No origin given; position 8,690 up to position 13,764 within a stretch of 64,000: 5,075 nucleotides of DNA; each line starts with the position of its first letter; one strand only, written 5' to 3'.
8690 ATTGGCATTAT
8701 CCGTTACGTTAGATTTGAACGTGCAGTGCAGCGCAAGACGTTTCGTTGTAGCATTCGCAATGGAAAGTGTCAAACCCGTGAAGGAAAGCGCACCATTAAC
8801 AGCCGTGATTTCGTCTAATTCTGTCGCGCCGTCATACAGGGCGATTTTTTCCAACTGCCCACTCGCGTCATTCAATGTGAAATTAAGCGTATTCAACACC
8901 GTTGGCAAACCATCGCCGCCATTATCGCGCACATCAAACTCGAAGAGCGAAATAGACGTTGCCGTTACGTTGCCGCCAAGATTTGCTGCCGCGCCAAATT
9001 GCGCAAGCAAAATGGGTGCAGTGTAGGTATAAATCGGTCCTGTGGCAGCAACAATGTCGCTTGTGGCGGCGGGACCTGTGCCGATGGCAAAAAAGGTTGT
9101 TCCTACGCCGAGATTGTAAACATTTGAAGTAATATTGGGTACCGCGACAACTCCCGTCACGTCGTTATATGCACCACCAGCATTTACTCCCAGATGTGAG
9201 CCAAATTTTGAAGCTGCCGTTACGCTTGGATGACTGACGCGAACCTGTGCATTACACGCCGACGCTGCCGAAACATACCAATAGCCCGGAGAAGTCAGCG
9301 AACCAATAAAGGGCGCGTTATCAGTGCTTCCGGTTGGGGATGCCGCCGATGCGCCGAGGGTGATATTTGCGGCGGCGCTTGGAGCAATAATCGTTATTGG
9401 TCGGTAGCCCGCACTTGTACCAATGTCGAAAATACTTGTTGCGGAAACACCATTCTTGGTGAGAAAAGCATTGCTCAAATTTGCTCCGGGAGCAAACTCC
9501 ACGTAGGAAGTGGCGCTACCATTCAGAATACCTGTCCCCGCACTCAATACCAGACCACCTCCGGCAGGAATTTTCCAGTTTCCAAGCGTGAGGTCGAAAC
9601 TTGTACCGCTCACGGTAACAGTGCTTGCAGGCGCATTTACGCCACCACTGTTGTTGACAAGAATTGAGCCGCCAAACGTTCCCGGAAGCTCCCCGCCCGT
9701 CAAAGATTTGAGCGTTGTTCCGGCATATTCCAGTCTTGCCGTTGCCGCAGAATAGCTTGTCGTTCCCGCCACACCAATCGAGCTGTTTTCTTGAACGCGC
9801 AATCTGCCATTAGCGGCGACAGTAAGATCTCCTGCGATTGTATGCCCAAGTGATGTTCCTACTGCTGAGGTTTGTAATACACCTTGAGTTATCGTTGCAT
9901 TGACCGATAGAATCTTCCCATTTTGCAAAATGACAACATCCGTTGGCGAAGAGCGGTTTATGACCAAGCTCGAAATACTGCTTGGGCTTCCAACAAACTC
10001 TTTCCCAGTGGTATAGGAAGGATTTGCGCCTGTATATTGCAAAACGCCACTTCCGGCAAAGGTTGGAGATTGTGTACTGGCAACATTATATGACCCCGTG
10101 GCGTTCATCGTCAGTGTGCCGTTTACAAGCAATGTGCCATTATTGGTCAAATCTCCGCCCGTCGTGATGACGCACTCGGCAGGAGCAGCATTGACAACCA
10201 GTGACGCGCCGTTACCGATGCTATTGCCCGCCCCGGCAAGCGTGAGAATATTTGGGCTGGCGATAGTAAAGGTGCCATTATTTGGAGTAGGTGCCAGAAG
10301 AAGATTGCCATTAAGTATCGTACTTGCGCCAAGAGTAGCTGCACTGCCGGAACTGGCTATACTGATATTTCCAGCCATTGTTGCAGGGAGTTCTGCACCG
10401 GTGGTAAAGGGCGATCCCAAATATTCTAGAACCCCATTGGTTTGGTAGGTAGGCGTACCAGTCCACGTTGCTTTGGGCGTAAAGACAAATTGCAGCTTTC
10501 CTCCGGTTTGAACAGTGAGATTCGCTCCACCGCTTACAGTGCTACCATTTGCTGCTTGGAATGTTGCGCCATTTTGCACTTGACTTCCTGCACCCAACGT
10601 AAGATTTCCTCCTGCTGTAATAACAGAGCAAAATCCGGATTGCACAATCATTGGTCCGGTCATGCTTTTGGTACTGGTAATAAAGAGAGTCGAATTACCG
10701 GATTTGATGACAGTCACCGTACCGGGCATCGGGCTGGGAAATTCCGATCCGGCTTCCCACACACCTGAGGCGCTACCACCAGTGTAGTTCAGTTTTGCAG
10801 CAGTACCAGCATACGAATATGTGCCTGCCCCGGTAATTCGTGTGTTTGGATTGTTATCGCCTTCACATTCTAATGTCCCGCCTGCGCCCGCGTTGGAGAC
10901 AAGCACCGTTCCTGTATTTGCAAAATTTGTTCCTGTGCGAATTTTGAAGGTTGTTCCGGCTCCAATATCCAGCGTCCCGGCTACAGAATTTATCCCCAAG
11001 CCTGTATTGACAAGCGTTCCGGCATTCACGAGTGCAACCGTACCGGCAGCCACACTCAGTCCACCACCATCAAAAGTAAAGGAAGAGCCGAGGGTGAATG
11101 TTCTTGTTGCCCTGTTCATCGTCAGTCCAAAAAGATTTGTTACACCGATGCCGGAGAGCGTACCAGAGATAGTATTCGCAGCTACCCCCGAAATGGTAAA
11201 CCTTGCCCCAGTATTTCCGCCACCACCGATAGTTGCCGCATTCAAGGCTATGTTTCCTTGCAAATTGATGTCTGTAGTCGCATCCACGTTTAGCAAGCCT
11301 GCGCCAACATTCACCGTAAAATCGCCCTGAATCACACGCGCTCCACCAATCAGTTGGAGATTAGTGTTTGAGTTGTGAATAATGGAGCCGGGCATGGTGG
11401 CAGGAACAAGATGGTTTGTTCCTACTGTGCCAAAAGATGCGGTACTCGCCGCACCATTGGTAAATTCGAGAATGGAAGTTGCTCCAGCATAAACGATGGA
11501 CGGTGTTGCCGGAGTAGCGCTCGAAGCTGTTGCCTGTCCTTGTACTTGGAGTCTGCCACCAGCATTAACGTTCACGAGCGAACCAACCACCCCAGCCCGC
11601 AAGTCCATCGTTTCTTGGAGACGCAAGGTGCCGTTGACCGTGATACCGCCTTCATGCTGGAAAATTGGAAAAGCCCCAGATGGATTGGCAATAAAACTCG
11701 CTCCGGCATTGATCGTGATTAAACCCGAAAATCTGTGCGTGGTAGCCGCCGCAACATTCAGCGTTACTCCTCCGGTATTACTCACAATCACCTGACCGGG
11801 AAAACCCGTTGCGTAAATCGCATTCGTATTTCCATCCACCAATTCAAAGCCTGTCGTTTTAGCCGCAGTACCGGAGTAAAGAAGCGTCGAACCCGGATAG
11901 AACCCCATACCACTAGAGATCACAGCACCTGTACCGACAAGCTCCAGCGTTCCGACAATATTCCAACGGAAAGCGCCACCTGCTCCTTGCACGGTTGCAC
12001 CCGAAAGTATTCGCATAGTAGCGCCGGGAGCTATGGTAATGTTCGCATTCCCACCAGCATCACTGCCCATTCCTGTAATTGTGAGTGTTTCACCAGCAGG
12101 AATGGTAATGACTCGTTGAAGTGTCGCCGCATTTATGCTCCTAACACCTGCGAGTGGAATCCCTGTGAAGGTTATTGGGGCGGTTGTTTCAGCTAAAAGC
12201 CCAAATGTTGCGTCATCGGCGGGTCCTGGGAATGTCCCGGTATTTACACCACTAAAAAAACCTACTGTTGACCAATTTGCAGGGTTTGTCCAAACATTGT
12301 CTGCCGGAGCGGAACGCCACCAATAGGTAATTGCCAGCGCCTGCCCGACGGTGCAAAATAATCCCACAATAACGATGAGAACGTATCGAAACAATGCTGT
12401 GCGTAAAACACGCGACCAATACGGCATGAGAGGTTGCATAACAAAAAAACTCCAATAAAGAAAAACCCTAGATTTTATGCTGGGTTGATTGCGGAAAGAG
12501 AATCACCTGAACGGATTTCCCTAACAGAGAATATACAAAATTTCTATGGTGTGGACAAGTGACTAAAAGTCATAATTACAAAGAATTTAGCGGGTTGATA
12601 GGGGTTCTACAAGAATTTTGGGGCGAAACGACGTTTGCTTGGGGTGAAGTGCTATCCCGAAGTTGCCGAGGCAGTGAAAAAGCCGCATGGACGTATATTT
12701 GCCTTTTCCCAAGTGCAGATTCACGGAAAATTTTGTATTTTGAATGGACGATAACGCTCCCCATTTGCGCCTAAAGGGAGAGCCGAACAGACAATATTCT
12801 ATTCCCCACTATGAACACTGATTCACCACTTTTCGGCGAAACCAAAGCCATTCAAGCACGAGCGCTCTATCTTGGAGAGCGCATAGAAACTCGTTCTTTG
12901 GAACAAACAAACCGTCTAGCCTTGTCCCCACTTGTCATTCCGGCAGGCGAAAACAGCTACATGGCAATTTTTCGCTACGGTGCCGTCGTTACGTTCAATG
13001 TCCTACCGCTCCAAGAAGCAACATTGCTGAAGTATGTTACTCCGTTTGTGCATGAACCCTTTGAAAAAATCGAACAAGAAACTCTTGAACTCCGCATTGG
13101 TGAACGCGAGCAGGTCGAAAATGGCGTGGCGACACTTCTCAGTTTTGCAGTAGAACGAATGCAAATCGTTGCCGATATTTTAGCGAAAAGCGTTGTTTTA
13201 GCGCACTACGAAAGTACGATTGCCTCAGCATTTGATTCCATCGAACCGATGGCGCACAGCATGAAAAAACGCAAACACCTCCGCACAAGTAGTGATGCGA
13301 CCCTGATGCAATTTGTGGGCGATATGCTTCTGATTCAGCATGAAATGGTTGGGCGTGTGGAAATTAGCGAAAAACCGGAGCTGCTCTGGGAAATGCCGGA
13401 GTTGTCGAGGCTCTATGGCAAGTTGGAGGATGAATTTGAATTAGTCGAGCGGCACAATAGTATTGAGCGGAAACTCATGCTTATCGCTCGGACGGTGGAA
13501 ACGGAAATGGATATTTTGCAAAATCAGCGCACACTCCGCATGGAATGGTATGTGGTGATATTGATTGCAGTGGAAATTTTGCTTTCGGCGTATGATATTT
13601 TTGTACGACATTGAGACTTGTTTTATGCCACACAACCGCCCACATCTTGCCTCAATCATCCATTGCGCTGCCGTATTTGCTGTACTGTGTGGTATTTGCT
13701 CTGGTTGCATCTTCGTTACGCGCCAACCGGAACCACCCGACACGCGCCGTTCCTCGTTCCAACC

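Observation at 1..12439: Unlisted giant surface-protein gene occupying the first 12.4 kb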

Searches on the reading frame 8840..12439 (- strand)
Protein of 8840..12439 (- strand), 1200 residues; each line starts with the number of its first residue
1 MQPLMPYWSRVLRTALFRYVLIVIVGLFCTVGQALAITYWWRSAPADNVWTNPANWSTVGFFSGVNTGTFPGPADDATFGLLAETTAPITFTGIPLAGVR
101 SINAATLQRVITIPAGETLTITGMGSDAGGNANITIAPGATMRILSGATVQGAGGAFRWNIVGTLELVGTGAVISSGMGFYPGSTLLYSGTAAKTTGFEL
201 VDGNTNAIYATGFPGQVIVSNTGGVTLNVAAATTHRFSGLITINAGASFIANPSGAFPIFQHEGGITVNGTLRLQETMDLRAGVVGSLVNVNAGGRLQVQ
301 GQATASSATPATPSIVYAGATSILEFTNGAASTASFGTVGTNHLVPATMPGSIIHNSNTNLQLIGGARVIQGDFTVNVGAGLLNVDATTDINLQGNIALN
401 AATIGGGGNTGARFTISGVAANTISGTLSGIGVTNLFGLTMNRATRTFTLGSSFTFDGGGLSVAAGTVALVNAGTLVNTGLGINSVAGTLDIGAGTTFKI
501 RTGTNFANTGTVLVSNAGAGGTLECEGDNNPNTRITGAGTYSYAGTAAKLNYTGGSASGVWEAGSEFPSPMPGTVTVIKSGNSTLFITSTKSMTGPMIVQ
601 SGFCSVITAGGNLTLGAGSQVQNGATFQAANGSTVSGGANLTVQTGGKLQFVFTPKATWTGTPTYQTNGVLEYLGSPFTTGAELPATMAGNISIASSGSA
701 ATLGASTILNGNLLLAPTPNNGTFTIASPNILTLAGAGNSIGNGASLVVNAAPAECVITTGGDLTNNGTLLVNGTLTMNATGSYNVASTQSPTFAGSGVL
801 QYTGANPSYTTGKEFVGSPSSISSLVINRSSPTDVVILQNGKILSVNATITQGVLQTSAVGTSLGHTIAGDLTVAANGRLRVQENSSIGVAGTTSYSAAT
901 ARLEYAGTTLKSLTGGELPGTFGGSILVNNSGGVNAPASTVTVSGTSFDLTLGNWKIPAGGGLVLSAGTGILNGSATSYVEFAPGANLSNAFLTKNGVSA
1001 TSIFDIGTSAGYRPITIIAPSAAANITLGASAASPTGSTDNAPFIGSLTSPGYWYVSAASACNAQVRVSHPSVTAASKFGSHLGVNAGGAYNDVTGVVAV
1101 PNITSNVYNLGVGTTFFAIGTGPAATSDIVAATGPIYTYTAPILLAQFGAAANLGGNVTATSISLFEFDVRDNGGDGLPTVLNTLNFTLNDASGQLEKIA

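Call 14: find_homologous_proteins(query=window:8840-12439:-, max_evalue=0.00001)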
Query window:8840-12439:- (1200 aa): 2 proteins with E <= 0.00001 among 8000 candidates.
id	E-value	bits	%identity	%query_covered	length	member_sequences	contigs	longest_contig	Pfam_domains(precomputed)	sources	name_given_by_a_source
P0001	1.1e-167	578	40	89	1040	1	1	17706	-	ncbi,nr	ncbi:MAG: hypothetical protein RML40_08035, partial [Bacteroidota bacterium]|nr:hypothetical protein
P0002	2.7e-66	243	38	60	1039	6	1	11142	-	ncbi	ncbi:MAG: beta strand repeat-containing protein, partial [Candidatus Kapaibacteriota bacterium]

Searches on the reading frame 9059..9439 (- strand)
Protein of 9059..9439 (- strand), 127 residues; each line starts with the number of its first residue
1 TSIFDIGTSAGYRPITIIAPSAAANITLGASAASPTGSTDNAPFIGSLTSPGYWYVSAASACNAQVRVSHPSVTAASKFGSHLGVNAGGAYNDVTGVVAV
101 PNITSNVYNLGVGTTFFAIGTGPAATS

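Call 33: search_solved_structures(query=A1, max_evalue=10)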
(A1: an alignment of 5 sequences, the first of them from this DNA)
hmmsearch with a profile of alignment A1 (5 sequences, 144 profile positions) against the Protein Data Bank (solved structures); distinct sequences matched with E-value up to 10: 0.

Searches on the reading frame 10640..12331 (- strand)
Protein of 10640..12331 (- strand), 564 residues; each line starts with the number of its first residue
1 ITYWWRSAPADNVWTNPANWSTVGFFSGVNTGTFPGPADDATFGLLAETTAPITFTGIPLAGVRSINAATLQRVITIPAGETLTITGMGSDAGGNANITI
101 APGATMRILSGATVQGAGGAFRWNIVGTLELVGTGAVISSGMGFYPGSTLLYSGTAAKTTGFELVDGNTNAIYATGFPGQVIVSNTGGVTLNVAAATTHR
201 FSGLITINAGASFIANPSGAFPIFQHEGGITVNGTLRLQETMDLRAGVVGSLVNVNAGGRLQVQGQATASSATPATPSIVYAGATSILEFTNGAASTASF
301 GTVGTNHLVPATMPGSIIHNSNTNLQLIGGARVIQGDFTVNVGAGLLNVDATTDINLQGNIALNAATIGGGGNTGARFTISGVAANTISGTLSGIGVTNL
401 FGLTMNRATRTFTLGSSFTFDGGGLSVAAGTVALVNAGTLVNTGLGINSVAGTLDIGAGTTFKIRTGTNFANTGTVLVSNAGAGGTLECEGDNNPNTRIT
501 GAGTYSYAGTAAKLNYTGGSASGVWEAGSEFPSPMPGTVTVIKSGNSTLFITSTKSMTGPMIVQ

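Call 83: search_protein_families(library=pfam, proteins=[window:10640-12331:-], max_evalue=1)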
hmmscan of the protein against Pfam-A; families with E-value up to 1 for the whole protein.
window:10640-12331:- (564 aa): 0 families

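Call 84: search_protein_families(library=ncbifam, proteins=[window:10640-12331:-], max_evalue=1)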
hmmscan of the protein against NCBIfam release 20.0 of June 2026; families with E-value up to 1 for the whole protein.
window:10640-12331:- (564 aa): 1 family
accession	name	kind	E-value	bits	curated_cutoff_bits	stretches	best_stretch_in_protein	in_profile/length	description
TIGR02724.1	phenyl_P_beta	equivalog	0.22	9.8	468.95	1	304-366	198-257/472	phenylphosphate carboxylase subunit beta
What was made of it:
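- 9479..12331 (-): Beta-helix region 1, aa 37-987. It contains the recurring '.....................' motifs at about aa 190, 545, 684, 812 and 914. No Pfam or NCBIfam hit (calls 83, 84).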

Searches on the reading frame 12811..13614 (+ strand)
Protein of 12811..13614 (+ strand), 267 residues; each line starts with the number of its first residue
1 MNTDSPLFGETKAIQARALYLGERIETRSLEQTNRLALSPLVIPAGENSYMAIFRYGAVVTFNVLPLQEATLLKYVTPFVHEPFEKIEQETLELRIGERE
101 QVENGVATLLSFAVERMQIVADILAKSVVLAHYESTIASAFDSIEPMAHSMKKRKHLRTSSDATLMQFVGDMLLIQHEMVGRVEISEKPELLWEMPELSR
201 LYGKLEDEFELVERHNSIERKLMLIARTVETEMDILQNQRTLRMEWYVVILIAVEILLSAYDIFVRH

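Call 12: find_encoding_contigs(protein=window:12811-13614:+, flank=10000, max_places=6)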
Protein window:12811-13614:+ (267 aa): 10 contigs read that carry it; 6 places shown.
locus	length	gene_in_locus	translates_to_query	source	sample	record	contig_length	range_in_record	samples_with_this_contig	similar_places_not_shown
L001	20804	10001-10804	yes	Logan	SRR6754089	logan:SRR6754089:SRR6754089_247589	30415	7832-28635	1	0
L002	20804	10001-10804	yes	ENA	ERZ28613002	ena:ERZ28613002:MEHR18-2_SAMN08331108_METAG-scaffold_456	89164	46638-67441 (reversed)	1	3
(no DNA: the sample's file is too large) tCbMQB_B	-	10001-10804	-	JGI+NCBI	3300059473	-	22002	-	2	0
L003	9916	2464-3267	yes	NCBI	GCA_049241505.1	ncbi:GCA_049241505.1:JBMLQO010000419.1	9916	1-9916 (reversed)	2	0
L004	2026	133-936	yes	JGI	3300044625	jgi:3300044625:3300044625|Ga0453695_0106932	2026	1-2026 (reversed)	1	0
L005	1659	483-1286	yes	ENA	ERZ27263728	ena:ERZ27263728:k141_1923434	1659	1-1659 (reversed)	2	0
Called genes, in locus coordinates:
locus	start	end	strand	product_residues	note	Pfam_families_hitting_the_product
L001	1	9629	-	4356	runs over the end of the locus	PF22544:HYDIN_VesB_CFA65-like_Ig (faint), PF13895:Ig_2 (faint), PF00560:LRR_1 (faint), PF12799:LRR_4 (faint), PF13855:LRR_8 (weak), PF23211:LRR_LRWD1 (faint), PF13927:Ig_3 (weak), PF18962:Por_Secre_tail (weak), +2 more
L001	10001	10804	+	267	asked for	PF02582:DUF155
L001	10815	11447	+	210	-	-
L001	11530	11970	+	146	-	-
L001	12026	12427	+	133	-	-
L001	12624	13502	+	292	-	PF13641:Glyco_tranf_2_3, PF00535:Glycos_transf_2, PF10111:Glyco_tranf_2_2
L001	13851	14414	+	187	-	PF04542:Sigma70_r2, PF08281:Sigma70_r4_2, PF04545:Sigma70_r4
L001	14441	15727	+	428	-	-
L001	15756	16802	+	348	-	PF01833:TIG (faint)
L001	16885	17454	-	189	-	PF01641:SelR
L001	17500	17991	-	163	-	PF08816:Ivy (weak)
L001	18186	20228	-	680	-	PF13568:OMP_b-brl_2 (weak), PF00691:OmpA (weak)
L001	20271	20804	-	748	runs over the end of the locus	PF00691:OmpA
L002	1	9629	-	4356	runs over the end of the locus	PF22544:HYDIN_VesB_CFA65-like_Ig (faint), PF13895:Ig_2 (faint), PF00560:LRR_1 (faint), PF12799:LRR_4 (faint), PF13855:LRR_8 (weak), PF23211:LRR_LRWD1 (faint), PF13927:Ig_3 (weak), PF18962:Por_Secre_tail (weak), +2 more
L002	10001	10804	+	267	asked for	PF02582:DUF155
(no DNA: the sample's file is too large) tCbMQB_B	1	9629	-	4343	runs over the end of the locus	PF22544:HYDIN_VesB_CFA65-like_Ig (faint), PF13895:Ig_2 (faint), PF00560:LRR_1 (faint), PF12799:LRR_4 (faint), PF13855:LRR_8 (weak), PF23598:LRR_14 (weak), PF13927:Ig_3 (weak), PF18962:Por_Secre_tail, +1 more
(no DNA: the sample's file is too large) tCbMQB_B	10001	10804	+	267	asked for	PF02582:DUF155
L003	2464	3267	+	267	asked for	PF02582:DUF155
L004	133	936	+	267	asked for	PF02582:DUF155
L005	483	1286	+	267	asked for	PF02582:DUF155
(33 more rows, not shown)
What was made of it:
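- On Autotransporter / type V secretion adhesins: The C-terminus is a T9SS CTD (call 12).
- Checked: It is also the start used by gene callers on identical public contigs (call 12).
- The hit is unflagged on the 4343-aa JGI variant (call 12).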
